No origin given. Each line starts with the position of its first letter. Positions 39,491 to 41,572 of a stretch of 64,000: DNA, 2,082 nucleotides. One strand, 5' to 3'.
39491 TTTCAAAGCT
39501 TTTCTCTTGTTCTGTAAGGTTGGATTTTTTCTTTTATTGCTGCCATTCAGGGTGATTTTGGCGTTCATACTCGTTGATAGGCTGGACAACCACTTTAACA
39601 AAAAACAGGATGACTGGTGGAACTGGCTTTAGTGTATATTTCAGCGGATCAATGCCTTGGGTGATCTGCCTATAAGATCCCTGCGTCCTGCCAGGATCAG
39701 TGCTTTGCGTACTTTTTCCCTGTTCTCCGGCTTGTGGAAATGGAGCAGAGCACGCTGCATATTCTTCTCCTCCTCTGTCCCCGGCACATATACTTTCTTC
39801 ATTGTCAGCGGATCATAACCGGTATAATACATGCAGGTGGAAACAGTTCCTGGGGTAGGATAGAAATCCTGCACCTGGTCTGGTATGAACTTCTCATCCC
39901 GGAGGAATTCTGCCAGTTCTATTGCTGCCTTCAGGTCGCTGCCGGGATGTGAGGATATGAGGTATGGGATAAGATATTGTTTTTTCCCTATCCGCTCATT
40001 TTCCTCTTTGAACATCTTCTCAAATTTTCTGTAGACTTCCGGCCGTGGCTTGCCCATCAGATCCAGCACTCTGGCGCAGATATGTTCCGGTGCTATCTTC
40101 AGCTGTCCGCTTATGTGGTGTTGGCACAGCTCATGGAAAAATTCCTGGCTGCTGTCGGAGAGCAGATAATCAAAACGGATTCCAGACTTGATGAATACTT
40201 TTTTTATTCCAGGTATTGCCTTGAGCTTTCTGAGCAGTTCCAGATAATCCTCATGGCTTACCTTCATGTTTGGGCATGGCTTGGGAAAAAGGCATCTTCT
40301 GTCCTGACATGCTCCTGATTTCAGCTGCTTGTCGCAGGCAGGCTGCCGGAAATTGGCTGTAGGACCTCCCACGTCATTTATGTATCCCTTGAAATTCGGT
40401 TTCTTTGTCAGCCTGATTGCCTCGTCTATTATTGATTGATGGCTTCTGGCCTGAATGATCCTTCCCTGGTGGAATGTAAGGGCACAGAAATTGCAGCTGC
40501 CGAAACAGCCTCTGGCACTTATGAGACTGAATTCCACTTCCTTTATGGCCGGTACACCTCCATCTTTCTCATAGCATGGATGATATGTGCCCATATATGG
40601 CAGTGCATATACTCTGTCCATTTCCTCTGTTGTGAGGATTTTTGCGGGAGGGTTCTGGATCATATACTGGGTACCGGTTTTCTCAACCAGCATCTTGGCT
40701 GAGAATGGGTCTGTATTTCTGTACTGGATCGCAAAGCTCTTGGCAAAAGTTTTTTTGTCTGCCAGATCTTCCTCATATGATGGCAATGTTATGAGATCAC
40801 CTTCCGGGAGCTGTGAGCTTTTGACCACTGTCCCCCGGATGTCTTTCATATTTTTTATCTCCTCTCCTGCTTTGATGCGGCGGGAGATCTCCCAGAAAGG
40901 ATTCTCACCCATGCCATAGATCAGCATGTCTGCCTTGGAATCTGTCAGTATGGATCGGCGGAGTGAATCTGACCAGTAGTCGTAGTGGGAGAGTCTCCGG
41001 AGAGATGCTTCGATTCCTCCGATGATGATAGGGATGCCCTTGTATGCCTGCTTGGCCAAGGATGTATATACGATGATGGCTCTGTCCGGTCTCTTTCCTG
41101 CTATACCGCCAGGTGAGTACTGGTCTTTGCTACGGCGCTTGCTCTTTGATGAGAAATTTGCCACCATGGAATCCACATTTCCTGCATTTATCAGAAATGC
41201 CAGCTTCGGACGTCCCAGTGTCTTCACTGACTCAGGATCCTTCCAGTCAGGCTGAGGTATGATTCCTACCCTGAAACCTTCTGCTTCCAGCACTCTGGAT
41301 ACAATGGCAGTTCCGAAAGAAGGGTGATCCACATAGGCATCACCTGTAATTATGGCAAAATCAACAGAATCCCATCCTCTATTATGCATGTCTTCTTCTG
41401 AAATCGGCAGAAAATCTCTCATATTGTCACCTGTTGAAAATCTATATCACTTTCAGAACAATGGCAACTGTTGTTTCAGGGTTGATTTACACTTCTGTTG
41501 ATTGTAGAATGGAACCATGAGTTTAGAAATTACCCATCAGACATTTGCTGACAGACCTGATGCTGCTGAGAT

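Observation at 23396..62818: Over-represented motif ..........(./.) in intergenic inverted repeats and, in mRNA-sense orientation, inside many CDSs in all three frames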

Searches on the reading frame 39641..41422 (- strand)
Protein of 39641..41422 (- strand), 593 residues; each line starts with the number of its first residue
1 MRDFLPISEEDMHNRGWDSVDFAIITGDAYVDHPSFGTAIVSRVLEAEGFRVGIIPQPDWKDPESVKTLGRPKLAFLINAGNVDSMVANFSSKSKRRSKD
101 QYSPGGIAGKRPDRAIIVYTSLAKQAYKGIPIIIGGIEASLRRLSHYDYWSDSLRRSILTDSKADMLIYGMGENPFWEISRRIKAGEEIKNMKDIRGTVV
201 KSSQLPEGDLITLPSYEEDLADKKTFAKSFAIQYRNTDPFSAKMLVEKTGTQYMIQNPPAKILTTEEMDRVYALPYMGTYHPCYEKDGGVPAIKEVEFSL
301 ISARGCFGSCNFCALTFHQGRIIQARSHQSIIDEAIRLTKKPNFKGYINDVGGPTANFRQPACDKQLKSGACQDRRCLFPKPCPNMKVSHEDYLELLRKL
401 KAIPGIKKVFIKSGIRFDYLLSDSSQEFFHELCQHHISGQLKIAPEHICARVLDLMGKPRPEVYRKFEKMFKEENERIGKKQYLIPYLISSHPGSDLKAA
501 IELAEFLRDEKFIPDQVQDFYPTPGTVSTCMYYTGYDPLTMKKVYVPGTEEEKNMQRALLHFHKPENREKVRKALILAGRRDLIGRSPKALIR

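Call 34: search_protein_families(library=pfam, proteins=[window:39641-41422:-], max_evalue=0.001)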
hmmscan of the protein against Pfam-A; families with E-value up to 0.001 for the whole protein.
window:39641-41422:- (593 aa): 4 families
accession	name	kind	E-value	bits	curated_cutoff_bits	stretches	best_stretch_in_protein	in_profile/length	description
PF08497.15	Radical_SAM_N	-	3e-133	444.2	25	1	4-299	1-301/301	Radical SAM N-terminal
PF11842.13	DUF3362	-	1.2e-23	84.5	27.6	1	515-592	1-83/151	Domain of unknown function (DUF3362)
PF04055.27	Radical_SAM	-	8.5e-05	23.2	29.5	1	301-473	2-138/166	Radical SAM superfamily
PF02310.24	B12-binding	-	0.00064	20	32.1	0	24-55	3-34/121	B12 binding domain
